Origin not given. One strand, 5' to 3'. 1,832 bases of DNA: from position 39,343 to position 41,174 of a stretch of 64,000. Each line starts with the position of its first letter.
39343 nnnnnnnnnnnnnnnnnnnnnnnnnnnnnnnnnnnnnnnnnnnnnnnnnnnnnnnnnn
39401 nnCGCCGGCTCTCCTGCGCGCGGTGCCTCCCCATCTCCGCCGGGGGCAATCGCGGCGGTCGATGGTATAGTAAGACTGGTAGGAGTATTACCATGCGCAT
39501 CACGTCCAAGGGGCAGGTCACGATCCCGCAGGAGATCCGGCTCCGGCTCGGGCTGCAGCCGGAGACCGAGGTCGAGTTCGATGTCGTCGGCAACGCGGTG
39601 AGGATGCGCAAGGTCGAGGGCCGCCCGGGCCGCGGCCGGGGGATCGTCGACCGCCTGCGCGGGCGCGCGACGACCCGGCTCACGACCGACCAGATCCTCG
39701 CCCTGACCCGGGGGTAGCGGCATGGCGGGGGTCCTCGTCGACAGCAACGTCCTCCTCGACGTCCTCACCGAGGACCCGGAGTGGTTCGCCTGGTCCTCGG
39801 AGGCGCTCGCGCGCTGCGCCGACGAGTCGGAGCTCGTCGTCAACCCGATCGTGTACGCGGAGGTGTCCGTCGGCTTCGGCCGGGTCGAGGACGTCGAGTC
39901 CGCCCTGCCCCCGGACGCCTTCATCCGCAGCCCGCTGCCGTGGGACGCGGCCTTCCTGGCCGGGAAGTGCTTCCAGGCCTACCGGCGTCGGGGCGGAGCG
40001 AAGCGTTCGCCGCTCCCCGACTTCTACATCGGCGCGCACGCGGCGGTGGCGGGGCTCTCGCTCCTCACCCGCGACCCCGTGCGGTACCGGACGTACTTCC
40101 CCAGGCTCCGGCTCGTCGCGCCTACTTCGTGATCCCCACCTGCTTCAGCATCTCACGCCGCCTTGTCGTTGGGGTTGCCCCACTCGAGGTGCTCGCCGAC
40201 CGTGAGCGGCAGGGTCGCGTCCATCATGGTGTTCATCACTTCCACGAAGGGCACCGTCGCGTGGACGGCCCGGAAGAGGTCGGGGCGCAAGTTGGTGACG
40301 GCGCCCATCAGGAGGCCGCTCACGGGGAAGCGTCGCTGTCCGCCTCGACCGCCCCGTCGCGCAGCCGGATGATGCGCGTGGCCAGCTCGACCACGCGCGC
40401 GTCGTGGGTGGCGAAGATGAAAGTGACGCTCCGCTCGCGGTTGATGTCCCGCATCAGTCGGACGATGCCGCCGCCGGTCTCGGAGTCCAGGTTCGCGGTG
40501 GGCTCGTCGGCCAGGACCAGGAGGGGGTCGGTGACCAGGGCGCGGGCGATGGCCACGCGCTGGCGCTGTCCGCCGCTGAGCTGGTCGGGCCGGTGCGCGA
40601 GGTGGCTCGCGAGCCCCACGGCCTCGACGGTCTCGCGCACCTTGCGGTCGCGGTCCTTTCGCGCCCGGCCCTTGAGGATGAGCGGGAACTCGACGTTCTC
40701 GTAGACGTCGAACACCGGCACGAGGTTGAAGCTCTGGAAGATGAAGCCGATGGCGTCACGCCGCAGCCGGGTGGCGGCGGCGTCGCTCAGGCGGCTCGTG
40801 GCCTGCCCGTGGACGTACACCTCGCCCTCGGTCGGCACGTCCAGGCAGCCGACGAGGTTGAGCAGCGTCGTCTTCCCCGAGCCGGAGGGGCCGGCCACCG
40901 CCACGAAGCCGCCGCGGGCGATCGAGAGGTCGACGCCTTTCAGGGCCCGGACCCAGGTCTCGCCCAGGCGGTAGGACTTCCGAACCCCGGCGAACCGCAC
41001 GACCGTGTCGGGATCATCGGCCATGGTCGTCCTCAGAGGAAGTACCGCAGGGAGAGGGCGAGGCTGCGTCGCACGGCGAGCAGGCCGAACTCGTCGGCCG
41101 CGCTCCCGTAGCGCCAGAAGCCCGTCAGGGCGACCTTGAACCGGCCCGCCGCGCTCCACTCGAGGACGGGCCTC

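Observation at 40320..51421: Eleven translationally coupled genes joining an unusual enzyme set to a Lol-like envelope export machine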

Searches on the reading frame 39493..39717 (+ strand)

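Call 12: search_protein_families(library=pfam, max_evalue=0.001, proteins=[window:39493-39717:+])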
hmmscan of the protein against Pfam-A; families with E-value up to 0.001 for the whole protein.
window:39493-39717:+ (74 aa): 1 family
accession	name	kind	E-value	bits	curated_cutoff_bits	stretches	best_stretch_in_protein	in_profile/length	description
PF04014.23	MazE_antitoxin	-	2e-08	34.5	24.7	1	2-42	3-44/48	Antidote-toxin recognition MazE, bacterial antitoxin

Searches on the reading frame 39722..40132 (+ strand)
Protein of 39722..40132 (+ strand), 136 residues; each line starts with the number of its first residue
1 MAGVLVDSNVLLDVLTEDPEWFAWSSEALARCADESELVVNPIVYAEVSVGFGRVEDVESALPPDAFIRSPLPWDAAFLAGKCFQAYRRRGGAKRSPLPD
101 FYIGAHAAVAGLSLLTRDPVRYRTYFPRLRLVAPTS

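Call 12: search_protein_families(library=pfam, max_evalue=0.001, proteins=[window:39722-40132:+])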
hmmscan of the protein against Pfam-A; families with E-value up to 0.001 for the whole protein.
window:39722-40132:+ (136 aa): 1 family
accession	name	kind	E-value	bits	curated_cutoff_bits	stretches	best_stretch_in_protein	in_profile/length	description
PF01850.27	PIN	-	7.7e-10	39.9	23.6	1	4-124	1-117/120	PIN domain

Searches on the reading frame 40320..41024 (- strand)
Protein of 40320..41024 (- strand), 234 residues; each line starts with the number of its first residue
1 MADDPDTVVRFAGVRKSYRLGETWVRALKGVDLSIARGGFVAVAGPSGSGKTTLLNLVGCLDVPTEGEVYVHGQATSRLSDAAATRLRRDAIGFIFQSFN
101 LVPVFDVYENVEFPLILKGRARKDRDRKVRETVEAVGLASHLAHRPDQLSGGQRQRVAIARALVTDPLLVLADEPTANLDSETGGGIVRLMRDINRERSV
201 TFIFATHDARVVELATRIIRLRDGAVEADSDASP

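Call 12: search_protein_families(library=pfam, max_evalue=0.001, proteins=[window:40320-41024:-])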
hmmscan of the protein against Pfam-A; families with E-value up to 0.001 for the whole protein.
window:40320-41024:- (234 aa): 4 families
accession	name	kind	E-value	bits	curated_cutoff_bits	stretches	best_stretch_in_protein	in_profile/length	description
PF00005.33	ABC_tran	-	2.2e-31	109.7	25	1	28-177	1-137/137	ABC transporter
PF02463.25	SMC_N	-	6.1e-06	26.3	40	0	138-222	126-212/220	RecF/RecN/SMC N terminal domain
PF13304.12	AAA_21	-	6.2e-06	26.9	27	0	147-212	236-303/304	AAA domain, putative AbiEii toxin, Type IV TA system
PF25199.1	nSTAND_NTPase5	-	0.00029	21.1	34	0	37-81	40-85/145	Novel STAND NTPase 5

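Call 84: search_protein_families(library=ncbifam, max_evalue=0.001, proteins=[window:40320-41024:-])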
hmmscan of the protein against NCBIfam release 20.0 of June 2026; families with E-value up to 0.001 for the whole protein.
window:40320-41024:- (234 aa): 190 families (the best 25 are shown)
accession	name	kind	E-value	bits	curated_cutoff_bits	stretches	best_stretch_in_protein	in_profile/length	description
TIGR02211.1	LolD_lipo_ex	equivalog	8.2e-67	224.9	307.75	1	10-226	3-219/221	lipoprotein-releasing ABC transporter ATP-binding protein LolD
TIGR02982.1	heterocyst_DevA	subfamily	2e-64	217.2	295.8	1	8-226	1-219/220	ABC exporter ATP-binding subunit, DevA family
NF008639.0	PRK11629.1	equivalog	2.6e-61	207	360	1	13-228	11-226/234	lipoprotein-releasing ABC transporter ATP-binding protein LolD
NF038007.1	ABC_ATP_DarD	equivalog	2.6e-61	206.9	375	1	13-225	6-217/218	darobactin export ABC transporter ATP-binding protein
NF007826.0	PRK10535.1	equivalog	8.3e-60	202.8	966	1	9-232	5-227/648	macrolide ABC transporter ATP-binding protein/permease MacB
TIGR02673.1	FtsE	equivalog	1.6e-59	201.2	264.85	1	8-224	1-213/214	cell division ATP-binding protein FtsE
NF007879.0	PRK10584.1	equivalog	2.8e-57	194.1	336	1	8-227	6-225/228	putative ABC transporter ATP-binding protein YbbA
TIGR03608.1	L_ocin_972_ABC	subfamily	3.6e-56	189.9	254.85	1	26-221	12-206/206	putative bacteriocin export ABC transporter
NF040933.2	ABC_arch_GlcV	equivalog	3e-55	187.5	450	1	9-227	3-221/357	glucose ABC transporter ATP-binding protein GlcV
TIGR02314.1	ABC_MetN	equivalog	1.9e-49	168.6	499.7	1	10-214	3-206/343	methionine ABC transporter ATP-binding protein MetN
TIGR02315.1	ABC_phnC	equivalog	7.6e-49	166.3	266.1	1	9-228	2-226/243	phosphonate ABC transporter ATP-binding protein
TIGR03265.1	PhnT2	equivalog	5.4e-48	164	457.7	1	25-227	17-214/353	putative 2-aminoethylphosphonate ABC transporter ATP-binding protein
NF006987.0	PRK09452.1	equivalog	9.1e-47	159.5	482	1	6-229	15-229/378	spermidine/putrescine ABC transporter ATP-binding protein PotA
TIGR00968.1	3a0106s01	subfamily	8.4e-46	156.4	342.75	1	25-228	13-211/237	sulfate ABC transporter ATP-binding protein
NF008653.0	PRK11650.1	subfamily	1.2e-45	156.1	432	1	9-227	4-214/357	sn-glycerol-3-phosphate ABC transporter ATP-binding protein UgpC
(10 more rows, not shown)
